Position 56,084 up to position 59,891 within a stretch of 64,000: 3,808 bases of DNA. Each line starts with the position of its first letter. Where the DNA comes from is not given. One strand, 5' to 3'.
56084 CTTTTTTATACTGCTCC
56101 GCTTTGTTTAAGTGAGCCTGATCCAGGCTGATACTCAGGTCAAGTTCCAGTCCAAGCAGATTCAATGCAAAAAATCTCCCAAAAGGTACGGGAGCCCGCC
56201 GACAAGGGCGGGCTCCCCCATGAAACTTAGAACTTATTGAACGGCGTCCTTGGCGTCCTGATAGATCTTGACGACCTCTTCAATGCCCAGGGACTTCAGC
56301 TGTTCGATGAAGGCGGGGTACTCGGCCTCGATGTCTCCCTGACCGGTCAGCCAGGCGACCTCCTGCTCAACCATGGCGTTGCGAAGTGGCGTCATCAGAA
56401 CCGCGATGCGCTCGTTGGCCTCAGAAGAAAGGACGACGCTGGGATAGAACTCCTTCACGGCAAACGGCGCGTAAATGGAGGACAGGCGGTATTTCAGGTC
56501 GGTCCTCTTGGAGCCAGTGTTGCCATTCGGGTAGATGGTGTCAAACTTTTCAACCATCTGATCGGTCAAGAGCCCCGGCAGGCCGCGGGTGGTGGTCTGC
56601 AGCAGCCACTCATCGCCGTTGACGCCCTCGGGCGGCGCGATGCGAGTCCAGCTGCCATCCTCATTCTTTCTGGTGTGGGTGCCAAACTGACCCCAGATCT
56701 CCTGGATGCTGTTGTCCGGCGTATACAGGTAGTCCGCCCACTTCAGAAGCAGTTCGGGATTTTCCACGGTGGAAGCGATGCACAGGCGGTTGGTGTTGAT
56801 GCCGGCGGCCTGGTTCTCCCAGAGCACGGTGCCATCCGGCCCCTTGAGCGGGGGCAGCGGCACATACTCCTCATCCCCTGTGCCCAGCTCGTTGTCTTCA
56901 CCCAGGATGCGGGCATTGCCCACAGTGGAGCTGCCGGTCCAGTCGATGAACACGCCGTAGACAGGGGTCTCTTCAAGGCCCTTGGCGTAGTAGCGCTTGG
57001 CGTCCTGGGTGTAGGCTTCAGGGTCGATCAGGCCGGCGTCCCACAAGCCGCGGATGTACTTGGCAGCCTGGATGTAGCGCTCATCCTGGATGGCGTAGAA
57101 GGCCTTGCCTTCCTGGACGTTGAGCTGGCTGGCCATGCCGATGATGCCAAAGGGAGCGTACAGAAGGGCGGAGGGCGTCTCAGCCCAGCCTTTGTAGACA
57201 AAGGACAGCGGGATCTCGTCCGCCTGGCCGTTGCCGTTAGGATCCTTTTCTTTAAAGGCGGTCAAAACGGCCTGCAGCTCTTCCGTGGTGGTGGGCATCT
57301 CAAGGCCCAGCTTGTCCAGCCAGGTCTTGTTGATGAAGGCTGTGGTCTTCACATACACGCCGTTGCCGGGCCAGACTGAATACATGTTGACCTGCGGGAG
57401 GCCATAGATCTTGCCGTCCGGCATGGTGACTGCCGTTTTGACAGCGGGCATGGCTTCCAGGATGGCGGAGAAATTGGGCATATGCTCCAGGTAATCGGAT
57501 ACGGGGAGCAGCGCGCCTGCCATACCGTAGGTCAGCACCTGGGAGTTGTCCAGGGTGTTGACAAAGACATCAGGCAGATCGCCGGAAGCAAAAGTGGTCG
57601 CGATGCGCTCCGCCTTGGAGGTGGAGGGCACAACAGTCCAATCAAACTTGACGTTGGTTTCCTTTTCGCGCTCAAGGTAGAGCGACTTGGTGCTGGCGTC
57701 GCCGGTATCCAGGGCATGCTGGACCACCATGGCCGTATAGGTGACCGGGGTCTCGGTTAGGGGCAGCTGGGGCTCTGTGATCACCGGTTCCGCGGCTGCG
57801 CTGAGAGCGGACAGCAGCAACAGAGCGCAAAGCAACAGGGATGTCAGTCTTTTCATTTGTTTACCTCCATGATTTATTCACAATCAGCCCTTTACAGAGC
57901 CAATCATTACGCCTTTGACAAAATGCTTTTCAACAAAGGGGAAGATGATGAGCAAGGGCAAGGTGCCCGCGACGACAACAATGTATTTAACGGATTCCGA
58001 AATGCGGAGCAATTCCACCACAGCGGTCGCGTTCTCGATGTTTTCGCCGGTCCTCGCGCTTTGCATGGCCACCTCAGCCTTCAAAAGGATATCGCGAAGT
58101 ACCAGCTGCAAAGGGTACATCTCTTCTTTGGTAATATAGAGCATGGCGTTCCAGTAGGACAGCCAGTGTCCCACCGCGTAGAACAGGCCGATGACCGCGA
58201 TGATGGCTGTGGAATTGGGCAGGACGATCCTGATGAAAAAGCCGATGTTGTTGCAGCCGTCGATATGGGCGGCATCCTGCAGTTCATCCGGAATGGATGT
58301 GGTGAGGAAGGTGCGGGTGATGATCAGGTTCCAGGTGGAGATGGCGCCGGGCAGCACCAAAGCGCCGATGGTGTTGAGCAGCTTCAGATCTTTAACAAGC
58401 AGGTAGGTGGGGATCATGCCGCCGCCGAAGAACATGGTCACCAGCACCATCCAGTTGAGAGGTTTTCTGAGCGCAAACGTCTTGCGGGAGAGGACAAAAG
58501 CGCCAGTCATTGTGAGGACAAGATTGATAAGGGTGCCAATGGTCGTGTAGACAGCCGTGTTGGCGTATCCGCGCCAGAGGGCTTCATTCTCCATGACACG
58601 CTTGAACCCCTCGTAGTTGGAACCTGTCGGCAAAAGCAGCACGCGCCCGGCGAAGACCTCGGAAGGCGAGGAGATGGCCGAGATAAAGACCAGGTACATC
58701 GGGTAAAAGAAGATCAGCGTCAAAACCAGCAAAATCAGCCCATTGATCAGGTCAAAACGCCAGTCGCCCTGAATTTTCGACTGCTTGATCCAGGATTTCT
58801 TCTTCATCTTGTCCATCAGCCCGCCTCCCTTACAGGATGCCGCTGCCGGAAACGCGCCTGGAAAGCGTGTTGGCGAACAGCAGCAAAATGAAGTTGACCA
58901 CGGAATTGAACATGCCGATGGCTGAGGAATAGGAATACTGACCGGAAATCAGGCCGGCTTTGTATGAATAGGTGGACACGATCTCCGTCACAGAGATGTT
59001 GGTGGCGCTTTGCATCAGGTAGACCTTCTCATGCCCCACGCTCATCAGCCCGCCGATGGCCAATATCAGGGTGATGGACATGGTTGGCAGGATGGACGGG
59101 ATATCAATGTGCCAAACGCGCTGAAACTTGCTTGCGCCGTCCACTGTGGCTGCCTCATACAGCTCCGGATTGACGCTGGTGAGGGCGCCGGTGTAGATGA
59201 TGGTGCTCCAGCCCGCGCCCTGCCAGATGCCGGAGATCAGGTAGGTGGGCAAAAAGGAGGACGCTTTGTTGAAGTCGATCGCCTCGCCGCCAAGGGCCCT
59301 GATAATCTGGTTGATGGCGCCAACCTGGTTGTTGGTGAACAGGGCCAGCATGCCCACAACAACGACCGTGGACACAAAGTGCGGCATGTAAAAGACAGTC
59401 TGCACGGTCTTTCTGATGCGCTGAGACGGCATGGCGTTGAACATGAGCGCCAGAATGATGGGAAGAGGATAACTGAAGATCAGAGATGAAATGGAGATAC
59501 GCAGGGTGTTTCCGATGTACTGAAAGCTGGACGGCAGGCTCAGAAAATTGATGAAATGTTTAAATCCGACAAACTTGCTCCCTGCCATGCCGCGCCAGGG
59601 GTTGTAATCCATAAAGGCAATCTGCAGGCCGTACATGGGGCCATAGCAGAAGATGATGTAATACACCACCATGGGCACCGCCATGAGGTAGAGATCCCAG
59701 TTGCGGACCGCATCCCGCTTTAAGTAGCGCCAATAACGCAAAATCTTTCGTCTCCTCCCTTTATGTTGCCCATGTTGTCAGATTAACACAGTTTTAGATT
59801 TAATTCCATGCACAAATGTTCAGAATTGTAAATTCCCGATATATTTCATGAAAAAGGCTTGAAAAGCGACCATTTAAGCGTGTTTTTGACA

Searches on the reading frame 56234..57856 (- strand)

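Call 74: search_protein_families(library=pfam, proteins=[window:56234-57856:-], max_evalue=0.00001)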
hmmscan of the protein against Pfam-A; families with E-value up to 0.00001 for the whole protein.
window:56234-57856:- (540 aa): 2 families
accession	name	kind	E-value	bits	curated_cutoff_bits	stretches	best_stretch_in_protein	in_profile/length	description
PF01547.30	SBP_bac_1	-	1.2e-13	52.2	26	1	59-382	13-305/307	Bacterial extracellular solute-binding protein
PF13416.11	SBP_bac_8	-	2e-10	41.4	27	1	64-382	7-248/279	Bacterial extracellular solute-binding protein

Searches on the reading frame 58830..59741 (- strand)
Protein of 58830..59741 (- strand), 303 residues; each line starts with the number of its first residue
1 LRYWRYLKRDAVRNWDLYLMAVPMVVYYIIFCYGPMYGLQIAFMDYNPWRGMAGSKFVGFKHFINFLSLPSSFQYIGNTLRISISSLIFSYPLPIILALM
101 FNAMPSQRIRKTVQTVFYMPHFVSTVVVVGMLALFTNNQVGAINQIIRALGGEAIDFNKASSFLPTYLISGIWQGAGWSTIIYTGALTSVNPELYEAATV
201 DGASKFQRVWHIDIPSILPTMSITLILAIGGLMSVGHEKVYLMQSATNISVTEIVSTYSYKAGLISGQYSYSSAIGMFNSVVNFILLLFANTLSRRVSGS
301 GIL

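Call 74: search_protein_families(library=pfam, proteins=[window:58830-59741:-], max_evalue=0.00001)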
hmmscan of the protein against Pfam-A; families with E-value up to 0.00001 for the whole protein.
window:58830-59741:- (303 aa): 1 family
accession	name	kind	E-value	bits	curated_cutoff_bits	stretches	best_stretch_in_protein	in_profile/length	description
PF00528.27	BPD_transp_1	-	1.1e-16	61.5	26.4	1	91-298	2-183/184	Binding-protein-dependent transport system inner membrane component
